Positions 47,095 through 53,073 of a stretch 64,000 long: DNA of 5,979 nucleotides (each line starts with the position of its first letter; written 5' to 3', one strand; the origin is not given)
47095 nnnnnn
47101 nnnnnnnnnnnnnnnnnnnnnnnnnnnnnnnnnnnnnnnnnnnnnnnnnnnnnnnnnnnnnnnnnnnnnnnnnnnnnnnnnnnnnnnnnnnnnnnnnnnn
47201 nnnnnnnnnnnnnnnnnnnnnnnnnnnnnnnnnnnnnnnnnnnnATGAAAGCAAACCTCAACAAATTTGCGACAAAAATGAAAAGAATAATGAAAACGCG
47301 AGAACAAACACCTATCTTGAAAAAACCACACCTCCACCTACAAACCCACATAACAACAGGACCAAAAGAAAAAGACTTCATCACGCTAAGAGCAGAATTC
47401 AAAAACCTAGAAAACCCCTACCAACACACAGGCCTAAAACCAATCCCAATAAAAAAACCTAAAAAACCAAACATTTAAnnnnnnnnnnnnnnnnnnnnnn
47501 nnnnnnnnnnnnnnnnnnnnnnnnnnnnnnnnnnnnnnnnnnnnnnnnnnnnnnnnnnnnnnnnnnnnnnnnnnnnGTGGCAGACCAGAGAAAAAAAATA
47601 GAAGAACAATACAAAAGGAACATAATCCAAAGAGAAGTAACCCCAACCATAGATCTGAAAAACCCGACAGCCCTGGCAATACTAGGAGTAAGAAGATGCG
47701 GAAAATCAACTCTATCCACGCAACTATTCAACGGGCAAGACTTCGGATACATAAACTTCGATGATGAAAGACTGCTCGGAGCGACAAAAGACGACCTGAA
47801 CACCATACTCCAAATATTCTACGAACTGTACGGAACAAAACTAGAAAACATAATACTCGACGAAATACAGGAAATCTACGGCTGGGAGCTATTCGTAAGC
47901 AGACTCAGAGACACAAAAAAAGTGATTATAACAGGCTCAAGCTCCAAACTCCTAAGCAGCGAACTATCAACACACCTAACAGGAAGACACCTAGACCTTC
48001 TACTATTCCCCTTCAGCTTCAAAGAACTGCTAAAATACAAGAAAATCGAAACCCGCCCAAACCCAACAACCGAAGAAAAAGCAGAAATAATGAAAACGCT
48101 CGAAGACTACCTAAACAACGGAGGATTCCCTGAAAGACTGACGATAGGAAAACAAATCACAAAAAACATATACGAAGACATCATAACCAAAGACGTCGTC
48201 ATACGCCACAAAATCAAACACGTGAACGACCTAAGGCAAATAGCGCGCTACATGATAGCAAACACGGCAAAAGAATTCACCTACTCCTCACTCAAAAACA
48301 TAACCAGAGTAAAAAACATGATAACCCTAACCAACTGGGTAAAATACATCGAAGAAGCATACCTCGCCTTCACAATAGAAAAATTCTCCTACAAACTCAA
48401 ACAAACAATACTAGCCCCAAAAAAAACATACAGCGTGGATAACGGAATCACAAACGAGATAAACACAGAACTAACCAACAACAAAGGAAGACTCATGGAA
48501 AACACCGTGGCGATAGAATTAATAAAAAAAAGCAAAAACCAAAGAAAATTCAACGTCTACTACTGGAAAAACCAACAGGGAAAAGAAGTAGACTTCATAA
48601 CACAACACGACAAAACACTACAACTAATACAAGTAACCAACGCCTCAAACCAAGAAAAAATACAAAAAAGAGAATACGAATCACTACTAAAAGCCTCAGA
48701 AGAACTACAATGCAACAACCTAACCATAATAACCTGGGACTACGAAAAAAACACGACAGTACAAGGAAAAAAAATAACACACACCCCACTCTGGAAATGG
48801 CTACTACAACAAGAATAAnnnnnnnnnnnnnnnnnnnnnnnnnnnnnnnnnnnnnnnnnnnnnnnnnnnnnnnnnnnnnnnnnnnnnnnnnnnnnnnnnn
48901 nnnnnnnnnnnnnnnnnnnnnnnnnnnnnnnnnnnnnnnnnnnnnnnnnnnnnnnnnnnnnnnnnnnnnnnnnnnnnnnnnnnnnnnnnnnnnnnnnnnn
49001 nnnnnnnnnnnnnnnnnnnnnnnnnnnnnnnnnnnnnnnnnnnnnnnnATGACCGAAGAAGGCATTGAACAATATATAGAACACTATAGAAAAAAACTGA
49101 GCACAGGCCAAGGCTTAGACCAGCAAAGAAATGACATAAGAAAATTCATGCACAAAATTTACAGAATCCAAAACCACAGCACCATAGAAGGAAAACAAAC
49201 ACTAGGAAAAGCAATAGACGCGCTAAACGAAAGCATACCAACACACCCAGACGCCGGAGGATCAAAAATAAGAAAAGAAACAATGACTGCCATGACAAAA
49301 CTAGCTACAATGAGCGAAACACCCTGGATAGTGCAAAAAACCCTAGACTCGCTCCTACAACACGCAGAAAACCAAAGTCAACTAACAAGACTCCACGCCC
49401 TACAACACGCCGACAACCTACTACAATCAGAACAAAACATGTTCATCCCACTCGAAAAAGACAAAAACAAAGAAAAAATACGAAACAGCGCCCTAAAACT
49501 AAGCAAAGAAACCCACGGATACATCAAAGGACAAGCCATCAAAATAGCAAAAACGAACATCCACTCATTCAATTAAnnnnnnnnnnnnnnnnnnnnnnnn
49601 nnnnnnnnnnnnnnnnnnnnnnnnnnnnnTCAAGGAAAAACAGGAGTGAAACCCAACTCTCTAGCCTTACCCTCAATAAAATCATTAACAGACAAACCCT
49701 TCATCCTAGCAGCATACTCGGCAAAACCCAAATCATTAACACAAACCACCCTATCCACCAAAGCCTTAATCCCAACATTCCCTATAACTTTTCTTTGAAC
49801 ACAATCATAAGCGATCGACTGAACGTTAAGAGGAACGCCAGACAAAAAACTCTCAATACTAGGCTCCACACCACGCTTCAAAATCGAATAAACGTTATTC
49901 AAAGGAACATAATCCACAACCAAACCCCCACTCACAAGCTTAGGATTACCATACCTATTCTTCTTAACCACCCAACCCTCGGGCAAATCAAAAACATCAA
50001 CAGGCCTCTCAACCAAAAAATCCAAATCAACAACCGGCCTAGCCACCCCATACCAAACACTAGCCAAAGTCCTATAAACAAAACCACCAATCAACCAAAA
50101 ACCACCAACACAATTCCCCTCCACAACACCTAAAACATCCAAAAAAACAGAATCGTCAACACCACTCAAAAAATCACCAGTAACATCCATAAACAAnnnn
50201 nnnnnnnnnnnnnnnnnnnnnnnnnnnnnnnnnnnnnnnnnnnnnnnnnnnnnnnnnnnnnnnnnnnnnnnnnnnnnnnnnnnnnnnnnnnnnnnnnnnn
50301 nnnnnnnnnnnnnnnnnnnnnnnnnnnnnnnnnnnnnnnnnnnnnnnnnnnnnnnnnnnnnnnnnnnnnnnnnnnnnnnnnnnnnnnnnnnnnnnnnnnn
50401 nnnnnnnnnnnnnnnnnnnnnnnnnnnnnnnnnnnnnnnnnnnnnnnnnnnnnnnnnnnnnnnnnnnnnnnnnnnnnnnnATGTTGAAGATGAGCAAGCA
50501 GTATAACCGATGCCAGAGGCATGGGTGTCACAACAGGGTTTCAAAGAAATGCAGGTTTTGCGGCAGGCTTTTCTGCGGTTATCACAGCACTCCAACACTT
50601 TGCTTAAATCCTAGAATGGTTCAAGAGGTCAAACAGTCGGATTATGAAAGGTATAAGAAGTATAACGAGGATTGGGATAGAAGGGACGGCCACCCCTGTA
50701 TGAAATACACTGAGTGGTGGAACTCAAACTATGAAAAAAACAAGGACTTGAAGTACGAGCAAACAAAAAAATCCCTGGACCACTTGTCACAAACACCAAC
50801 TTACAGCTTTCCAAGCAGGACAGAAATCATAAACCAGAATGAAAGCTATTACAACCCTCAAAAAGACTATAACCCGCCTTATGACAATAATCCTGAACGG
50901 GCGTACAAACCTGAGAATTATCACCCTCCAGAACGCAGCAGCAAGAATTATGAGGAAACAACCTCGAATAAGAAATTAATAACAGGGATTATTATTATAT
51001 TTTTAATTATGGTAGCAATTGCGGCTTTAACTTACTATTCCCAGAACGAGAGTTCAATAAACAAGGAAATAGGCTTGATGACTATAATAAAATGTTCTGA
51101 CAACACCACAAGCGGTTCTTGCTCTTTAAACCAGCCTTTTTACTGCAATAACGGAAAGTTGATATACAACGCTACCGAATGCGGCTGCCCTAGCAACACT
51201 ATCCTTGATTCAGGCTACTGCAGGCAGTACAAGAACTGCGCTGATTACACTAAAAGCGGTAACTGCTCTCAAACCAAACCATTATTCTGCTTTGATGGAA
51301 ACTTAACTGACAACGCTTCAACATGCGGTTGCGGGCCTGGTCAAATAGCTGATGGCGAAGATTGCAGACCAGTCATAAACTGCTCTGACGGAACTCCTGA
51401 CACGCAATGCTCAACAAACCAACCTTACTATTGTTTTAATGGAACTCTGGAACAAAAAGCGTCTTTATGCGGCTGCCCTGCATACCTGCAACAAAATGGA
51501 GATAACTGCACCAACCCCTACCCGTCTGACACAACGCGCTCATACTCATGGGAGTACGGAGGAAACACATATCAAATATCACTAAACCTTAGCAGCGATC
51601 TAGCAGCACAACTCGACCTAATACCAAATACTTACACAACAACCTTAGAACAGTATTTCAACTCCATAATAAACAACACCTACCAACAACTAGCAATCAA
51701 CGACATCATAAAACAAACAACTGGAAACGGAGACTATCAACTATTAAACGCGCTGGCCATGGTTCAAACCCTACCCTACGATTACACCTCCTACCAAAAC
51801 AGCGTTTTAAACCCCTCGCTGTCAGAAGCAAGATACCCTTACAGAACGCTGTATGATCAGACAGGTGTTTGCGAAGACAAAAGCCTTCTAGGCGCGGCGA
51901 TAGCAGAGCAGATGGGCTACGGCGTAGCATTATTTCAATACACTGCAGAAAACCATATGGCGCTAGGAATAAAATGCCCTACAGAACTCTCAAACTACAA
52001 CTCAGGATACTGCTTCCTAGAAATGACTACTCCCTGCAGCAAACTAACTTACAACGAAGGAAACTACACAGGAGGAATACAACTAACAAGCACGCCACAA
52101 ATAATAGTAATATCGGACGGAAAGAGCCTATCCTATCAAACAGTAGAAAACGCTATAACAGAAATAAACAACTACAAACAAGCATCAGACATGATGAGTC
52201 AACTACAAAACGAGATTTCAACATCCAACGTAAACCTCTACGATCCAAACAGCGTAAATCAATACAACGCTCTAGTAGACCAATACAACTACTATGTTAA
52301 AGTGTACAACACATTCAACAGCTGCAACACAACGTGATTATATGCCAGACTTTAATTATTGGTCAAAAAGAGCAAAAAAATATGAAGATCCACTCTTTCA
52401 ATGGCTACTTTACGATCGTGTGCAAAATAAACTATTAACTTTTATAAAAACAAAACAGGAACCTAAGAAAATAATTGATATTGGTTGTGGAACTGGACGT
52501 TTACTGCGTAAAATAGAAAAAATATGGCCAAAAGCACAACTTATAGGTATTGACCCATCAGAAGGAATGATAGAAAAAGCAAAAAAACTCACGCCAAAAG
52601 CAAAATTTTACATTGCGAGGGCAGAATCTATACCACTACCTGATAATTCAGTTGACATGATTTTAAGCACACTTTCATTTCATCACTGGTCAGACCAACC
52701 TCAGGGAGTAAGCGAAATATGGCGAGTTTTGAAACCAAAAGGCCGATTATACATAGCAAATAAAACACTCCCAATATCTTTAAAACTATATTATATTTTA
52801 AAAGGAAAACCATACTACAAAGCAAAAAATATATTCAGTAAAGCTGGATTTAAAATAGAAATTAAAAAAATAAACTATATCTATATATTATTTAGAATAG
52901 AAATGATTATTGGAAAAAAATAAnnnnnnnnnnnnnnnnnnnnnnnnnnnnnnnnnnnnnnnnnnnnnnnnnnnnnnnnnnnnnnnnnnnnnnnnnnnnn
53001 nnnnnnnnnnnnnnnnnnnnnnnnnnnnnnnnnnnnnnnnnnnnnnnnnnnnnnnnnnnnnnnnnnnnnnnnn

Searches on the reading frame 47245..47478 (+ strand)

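Call 63: search_protein_families(library=phrogs, proteins=[window:47245-47478:+], max_evalue=0.01)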
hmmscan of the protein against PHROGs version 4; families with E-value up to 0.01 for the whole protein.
window:47245-47478:+ (77 aa): 1 family
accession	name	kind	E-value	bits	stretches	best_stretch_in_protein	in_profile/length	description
phrog_18581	-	unknown function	0.0038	18.1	1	7-29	10-32/47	-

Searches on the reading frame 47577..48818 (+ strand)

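Call 9: search_protein_families(library=pfam, proteins=[window:47577-48818:+], max_evalue=0.01)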
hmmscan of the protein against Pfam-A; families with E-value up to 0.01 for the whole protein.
window:47577-48818:+ (413 aa): 2 families
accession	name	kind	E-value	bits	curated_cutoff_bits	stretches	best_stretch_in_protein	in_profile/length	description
PF13173.12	AAA_14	-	2.4e-33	115.3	27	1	31-152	3-129/129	AAA domain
PF13635.12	DUF4143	-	5.8e-25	88.3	28.1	1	205-353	2-157/160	Domain of unknown function (DUF4143)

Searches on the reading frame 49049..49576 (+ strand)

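Call 9: search_protein_families(library=pfam, proteins=[window:49049-49576:+], max_evalue=0.01)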
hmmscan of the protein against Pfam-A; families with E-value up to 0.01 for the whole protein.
window:49049-49576:+ (175 aa): 0 families

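Call 63: search_protein_families(library=phrogs, proteins=[window:49049-49576:+], max_evalue=0.01)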
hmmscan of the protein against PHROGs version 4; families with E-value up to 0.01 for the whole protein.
window:49049-49576:+ (175 aa): 1 family
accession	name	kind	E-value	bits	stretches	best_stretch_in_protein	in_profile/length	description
phrog_16443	-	unknown function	0.0039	18.5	1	24-109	12-95/100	-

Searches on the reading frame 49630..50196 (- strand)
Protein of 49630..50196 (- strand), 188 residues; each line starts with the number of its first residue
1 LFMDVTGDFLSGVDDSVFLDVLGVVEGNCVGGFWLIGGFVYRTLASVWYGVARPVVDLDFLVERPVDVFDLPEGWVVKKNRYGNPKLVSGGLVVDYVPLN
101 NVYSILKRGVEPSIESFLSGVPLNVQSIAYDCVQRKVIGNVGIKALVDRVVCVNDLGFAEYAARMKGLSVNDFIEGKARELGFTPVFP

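Call 9: search_protein_families(library=pfam, proteins=[window:49630-50196:-], max_evalue=0.01)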
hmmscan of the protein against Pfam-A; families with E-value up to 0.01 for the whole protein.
window:49630-50196:- (188 aa): 0 families

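Call 58: find_homologous_proteins(query=window:49630-50196:-, max_evalue=0.00001)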
Query window:49630-50196:- (188 aa): 77 proteins with E <= 0.00001 among 384 candidates.
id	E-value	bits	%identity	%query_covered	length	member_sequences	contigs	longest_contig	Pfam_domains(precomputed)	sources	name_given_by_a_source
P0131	3.1e-118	411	100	99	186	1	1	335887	-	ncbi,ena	-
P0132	1.5e-67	245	61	99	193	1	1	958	-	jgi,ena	-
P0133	5.5e-64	234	60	99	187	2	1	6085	-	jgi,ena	-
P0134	3.5e-63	231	59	99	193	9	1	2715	-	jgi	-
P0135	2.6e-62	228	59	99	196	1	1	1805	-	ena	-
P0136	3.3e-61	225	59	99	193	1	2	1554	-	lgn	-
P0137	5.2e-61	224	56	99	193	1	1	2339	-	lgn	-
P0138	8.2e-61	223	56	99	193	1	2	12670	-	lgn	-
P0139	9.3e-61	223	57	99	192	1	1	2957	-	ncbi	-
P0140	1.5e-60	223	58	99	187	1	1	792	-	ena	-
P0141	4.2e-60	221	56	99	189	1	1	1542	-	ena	-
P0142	1.1e-58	216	57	99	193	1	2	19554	-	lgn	-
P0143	2.1e-58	216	49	98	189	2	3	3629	-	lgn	-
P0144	4.2e-58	215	55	99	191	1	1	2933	-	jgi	-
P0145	1.2e-57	213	50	98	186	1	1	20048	-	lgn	-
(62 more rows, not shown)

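Call 59: find_encoding_contigs(protein=P0142, flank=10000, max_places=2)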
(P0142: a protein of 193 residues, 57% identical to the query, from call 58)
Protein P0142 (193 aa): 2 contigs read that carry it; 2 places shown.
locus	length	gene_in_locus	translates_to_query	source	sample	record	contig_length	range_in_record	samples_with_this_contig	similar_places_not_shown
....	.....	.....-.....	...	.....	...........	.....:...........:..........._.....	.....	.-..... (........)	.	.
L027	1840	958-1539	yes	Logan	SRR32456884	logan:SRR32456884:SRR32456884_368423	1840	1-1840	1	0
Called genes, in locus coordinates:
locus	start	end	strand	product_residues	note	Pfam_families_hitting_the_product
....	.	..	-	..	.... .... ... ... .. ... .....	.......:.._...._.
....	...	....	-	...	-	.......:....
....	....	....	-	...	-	-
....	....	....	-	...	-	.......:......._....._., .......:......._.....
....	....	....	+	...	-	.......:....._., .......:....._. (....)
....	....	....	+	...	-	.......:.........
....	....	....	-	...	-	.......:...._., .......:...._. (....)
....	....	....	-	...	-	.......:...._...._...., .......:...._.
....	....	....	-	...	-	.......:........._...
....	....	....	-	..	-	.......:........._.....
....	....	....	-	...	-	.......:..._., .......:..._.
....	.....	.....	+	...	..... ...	-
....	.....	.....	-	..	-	-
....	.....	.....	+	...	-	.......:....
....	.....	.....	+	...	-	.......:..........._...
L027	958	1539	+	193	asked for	-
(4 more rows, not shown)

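Call 60: find_encoding_contigs(protein=P0138, flank=10000, max_places=2)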
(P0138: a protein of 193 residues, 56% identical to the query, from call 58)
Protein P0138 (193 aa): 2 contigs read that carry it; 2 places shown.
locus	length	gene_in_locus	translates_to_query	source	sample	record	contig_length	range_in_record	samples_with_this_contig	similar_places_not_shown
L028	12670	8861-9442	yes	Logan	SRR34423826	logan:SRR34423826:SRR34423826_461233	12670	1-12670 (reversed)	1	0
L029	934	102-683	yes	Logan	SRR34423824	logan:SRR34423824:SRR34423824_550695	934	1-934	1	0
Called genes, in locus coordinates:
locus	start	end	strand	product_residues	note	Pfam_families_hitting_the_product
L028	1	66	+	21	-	?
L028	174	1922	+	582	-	-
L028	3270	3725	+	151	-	-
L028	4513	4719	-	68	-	-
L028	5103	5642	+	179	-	PF00383:dCMP_cyt_deam_1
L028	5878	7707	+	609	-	PF00933:Glyco_hydro_3, PF01915:Glyco_hydro_3_C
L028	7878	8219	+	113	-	-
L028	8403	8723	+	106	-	-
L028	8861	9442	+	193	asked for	-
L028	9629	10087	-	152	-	PF01252:Peptidase_A8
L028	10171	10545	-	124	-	PF01258:zf-dskA_traR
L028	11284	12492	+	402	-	-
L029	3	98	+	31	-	?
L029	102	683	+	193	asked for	-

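Call 63: search_protein_families(library=phrogs, proteins=[window:49630-50196:-], max_evalue=0.01)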
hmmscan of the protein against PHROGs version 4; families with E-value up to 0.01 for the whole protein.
window:49630-50196:- (188 aa): 0 families

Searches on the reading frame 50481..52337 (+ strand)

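Call 9: search_protein_families(library=pfam, proteins=[window:50481-52337:+], max_evalue=0.01)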
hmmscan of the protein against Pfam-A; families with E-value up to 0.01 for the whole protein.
window:50481-52337:+ (618 aa): 1 family
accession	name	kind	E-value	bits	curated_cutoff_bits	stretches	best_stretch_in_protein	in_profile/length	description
PF04473.18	DUF553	-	0.0087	16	20.5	0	427-495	25-100/140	Transglutaminase-like domain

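Call 63: search_protein_families(library=phrogs, proteins=[window:50481-52337:+], max_evalue=0.01)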
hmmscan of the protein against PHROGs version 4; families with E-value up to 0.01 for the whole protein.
window:50481-52337:+ (618 aa): 0 families

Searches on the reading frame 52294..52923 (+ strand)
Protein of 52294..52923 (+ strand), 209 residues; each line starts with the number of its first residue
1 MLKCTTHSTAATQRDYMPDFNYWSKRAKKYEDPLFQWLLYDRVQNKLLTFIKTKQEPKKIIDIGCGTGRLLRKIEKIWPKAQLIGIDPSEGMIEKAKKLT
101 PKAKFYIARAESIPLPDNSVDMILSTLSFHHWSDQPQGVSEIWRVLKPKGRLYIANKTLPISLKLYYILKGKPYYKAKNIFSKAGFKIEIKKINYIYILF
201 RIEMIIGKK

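Call 14: search_protein_families(library=pfam, proteins=[window:52294-52923:+], max_evalue=0.001)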
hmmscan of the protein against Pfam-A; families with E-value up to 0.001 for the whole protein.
window:52294-52923:+ (209 aa): 12 families
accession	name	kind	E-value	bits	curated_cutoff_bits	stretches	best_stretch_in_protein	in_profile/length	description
PF08241.18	Methyltransf_11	-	4.9e-26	91.6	21.2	1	61-154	1-95/95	Methyltransferase domain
PF13649.12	Methyltransf_25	-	1.8e-23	83.5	27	1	60-150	1-97/97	Methyltransferase domain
PF13847.12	Methyltransf_31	-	1.1e-19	71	27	1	58-157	5-112/145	Methyltransferase domain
PF08242.18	Methyltransf_12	-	1.2e-16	61.6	30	1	61-152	1-98/98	Methyltransferase domain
PF13489.12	Methyltransf_23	-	1.6e-14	54.4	27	1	43-154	9-116/164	Methyltransferase domain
PF01209.24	Ubie_methyltran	-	1.2e-12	48.1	20.1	1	49-158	40-155/233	ubiE/COQ5 methyltransferase family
PF05148.21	Methyltransf_8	-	1.8e-07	31.7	27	1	46-162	62-164/219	Hypothetical methyltransferase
PF05175.20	MTS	-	1.7e-06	28.2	23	1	41-170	17-155/170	Methyltransferase small domain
PF02390.23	Methyltransf_4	-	0.00012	22.1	24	0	59-98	4-43/173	Putative methyltransferase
PF13679.12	Methyltransf_32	-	0.00013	22.4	27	1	46-105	15-78/143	Methyltransferase domain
PF00891.24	Methyltransf_2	-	0.00022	21.1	22.3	1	45-159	52-169/210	O-methyltransferase domain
PF03492.21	Methyltransf_7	-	0.00048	19.8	29.8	0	115-167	105-158/335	SAM dependent carboxyl methyltransferase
